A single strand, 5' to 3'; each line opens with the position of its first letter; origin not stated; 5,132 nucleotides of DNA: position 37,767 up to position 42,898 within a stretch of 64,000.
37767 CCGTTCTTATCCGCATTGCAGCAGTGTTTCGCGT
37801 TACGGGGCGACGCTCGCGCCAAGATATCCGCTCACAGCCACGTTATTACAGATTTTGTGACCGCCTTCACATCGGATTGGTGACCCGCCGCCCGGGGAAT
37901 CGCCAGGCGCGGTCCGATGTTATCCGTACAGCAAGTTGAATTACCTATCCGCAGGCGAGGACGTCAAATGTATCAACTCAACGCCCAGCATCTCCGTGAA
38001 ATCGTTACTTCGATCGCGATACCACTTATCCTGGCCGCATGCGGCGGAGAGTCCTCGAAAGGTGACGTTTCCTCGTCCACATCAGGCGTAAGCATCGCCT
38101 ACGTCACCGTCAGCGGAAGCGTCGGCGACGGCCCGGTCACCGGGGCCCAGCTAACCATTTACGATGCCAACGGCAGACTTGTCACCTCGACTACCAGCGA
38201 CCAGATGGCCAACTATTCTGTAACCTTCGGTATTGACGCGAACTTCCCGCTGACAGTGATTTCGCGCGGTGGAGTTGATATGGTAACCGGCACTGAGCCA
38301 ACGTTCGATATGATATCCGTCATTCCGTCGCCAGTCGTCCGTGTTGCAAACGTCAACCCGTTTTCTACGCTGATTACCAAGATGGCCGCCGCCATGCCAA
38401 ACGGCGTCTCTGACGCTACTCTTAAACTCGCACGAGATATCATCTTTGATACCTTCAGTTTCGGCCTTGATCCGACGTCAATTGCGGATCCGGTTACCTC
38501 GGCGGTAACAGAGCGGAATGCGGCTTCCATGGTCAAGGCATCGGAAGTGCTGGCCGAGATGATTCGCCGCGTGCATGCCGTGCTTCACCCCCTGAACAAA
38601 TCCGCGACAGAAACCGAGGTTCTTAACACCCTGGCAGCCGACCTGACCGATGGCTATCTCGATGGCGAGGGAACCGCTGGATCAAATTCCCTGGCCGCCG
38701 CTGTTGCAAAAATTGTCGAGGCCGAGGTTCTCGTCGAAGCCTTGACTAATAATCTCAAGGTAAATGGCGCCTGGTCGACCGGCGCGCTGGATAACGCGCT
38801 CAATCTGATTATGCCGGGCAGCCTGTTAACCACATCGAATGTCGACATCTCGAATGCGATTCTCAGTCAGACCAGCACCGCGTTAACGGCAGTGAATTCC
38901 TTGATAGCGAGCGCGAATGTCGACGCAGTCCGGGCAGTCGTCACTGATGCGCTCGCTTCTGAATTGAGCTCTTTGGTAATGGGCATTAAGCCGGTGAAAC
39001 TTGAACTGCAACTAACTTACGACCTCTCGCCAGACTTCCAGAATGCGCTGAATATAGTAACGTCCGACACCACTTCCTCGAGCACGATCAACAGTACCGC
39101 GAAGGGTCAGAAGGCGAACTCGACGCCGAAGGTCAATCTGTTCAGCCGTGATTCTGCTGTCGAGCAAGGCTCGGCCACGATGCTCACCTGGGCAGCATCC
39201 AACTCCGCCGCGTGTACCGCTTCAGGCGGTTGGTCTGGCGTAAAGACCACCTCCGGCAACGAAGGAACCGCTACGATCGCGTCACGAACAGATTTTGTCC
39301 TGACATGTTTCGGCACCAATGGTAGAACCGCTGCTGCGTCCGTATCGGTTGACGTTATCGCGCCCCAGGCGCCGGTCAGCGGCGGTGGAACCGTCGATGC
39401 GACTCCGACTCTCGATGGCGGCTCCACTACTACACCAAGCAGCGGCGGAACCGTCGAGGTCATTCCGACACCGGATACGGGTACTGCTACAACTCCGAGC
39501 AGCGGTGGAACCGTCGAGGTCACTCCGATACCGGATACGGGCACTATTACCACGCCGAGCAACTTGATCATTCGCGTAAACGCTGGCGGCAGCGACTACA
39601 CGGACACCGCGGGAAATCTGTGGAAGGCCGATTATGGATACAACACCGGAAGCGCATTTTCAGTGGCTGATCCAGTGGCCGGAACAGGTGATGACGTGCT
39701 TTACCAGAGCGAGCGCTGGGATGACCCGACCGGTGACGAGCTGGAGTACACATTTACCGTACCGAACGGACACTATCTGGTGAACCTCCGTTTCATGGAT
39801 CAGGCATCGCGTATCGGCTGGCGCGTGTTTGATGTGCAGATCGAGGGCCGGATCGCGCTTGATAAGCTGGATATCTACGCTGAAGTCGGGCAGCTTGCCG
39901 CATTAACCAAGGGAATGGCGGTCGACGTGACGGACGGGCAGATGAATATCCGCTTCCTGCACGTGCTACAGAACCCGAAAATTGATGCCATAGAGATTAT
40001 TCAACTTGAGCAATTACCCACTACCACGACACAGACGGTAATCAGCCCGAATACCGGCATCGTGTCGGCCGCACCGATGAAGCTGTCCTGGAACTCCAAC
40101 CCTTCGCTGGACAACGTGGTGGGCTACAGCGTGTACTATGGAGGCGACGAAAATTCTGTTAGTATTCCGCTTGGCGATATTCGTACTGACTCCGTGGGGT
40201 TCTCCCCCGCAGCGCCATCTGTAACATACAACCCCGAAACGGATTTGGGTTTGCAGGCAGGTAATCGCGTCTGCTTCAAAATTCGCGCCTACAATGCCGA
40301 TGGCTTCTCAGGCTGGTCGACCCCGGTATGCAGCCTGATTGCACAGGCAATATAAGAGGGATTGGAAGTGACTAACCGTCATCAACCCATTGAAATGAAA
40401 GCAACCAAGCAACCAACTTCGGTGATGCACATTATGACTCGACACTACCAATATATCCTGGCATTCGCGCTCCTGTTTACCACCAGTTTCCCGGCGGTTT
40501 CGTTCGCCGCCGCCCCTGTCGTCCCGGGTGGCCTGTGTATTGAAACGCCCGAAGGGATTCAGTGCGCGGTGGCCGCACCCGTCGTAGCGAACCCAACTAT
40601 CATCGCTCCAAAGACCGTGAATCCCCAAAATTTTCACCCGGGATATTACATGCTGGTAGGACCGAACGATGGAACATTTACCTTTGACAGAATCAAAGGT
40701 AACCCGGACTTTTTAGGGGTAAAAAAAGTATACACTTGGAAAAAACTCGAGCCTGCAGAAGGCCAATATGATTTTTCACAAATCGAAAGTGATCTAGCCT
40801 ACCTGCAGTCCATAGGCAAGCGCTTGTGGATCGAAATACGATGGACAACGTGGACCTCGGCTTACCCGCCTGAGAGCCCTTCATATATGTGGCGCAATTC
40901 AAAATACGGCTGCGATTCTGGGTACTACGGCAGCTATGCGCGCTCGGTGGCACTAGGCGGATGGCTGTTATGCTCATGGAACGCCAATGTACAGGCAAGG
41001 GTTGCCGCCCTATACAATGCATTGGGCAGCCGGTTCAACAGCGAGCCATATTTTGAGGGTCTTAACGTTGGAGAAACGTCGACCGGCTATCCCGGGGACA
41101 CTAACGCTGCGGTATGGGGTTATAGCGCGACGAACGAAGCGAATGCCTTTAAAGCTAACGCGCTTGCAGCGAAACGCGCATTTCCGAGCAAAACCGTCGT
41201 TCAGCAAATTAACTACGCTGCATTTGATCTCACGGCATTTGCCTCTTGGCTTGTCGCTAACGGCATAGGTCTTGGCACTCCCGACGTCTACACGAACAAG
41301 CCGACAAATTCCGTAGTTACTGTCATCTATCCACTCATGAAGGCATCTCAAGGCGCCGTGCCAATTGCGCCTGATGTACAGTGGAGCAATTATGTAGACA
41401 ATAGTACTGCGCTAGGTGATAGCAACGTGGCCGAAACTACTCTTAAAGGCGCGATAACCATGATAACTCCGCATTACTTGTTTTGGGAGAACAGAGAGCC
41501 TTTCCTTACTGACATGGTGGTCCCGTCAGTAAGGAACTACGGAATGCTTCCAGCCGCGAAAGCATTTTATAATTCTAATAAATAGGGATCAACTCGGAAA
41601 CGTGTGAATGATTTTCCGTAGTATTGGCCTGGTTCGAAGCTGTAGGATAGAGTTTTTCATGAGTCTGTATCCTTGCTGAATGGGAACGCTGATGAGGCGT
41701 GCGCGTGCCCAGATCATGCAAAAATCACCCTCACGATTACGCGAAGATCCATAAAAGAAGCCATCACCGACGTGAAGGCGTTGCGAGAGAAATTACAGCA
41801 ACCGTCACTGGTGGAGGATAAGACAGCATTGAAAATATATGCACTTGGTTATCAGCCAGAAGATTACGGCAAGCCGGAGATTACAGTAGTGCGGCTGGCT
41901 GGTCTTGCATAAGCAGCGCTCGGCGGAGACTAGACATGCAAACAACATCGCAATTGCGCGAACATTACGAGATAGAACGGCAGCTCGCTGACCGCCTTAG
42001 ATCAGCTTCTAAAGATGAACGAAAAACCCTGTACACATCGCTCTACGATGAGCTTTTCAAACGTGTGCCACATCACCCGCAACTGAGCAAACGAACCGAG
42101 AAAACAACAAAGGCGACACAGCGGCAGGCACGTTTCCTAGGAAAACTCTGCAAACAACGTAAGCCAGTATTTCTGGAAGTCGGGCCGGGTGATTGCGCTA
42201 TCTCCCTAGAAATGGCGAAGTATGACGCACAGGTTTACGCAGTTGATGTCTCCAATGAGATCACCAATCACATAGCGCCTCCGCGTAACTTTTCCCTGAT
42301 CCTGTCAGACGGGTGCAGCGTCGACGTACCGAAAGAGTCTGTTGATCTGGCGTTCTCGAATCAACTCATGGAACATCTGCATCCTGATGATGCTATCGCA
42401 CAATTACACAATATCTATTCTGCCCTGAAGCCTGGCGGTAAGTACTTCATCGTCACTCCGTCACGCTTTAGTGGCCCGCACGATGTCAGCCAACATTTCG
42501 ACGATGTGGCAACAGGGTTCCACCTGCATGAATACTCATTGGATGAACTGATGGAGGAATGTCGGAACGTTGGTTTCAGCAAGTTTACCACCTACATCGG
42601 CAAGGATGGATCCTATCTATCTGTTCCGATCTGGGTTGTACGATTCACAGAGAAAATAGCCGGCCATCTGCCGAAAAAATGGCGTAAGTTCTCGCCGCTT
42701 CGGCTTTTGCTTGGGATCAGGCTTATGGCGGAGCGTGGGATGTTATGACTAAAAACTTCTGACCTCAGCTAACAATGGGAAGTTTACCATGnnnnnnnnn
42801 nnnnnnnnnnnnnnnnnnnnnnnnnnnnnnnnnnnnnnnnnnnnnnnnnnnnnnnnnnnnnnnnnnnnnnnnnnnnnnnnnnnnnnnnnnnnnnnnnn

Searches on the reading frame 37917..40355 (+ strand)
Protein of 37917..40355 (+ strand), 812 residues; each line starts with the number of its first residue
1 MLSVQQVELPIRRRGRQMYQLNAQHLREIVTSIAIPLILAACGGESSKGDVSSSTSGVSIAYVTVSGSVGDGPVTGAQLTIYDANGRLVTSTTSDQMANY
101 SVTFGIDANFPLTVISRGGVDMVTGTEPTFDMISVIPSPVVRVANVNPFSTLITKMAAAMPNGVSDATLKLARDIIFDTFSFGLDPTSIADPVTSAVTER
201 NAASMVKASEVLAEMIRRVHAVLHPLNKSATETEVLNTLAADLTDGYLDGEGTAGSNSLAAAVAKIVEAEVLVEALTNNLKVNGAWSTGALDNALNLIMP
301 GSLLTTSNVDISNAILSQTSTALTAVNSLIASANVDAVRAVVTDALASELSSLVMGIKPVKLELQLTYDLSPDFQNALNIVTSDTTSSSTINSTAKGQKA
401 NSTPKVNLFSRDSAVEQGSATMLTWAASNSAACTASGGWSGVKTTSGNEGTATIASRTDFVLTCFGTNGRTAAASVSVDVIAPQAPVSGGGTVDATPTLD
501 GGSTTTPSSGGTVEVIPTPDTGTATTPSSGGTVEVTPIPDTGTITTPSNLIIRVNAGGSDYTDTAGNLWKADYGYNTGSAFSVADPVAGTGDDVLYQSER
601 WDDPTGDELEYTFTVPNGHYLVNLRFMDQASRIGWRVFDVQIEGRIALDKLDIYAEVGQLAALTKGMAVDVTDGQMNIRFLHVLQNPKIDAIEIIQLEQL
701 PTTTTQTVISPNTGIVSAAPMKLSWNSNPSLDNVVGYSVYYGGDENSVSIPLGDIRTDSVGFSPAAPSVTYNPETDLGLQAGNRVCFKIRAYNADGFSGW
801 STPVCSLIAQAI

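Call 13: search_protein_families(library=ncbifam, proteins=[window:37917-40355:+], max_evalue=0.00001)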
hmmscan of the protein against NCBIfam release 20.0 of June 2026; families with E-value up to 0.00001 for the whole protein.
window:37917-40355:+ (812 aa): 1 family
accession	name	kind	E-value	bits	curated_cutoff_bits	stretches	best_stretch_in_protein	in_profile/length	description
NF049877.1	GlucurArabfur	equivalog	2.2e-17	62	1800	1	549-699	1058-1233/1400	beta-d-glucuronidase/beta-L-arabinofuranosidase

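Call 63: search_protein_families(library=pfam, proteins=[window:37917-40355:+], max_evalue=0.01)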
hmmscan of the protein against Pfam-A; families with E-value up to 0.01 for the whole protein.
window:37917-40355:+ (812 aa): 1 family
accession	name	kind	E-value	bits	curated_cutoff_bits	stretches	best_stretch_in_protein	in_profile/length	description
PF11721.14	Malectin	-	2.1e-21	77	23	1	551-692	2-163/163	Malectin domain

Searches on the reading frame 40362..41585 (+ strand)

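Call 13: search_protein_families(library=ncbifam, proteins=[window:40362-41585:+], max_evalue=0.00001)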
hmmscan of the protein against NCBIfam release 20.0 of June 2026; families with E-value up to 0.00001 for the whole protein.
window:40362-41585:+ (407 aa): 0 families

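Call 63: search_protein_families(library=pfam, proteins=[window:40362-41585:+], max_evalue=0.01)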
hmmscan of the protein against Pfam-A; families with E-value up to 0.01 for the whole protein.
window:40362-41585:+ (407 aa): 1 family
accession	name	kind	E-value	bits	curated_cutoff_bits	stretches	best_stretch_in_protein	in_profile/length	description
PF02449.21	Glyco_hydro_42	-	0.0077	16.1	21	0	123-154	31-62/376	Beta-galactosidase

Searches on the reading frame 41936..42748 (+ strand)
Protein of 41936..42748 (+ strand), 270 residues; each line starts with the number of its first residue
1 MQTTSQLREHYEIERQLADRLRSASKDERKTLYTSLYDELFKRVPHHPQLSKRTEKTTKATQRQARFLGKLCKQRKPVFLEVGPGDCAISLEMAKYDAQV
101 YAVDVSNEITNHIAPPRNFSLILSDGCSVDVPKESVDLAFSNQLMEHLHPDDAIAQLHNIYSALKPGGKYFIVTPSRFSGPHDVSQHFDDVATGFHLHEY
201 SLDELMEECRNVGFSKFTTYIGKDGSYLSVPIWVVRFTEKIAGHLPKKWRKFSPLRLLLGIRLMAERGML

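Call 13: search_protein_families(library=ncbifam, proteins=[window:41936-42748:+], max_evalue=0.00001)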
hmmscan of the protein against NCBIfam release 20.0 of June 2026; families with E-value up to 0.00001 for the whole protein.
window:41936-42748:+ (270 aa): 2 families
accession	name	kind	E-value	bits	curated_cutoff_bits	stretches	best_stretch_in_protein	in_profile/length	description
NF043040.1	corrin_prot_MT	hypoth_equivalog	2.1e-06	27.3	180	1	74-173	40-148/216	corrinoid protein-associated methyltransferase CpaM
TIGR02072.1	BioC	equivalog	2.8e-06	27.3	184.95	1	69-214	28-171/244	malonyl-ACP O-methyltransferase BioC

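Call 63: search_protein_families(library=pfam, proteins=[window:41936-42748:+], max_evalue=0.01)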
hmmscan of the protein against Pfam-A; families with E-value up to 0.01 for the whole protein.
window:41936-42748:+ (270 aa): 4 families
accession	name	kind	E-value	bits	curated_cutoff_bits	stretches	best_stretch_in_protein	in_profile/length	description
PF08241.18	Methyltransf_11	-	2.6e-12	47.6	21.2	1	80-172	1-95/95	Methyltransferase domain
PF13649.12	Methyltransf_25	-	8.8e-12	46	27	1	80-168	2-97/97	Methyltransferase domain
PF13489.12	Methyltransf_23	-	9.2e-12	45.4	27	1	64-215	13-160/164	Methyltransferase domain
PF08242.18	Methyltransf_12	-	5.6e-08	33.8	30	1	80-169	1-97/98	Methyltransferase domain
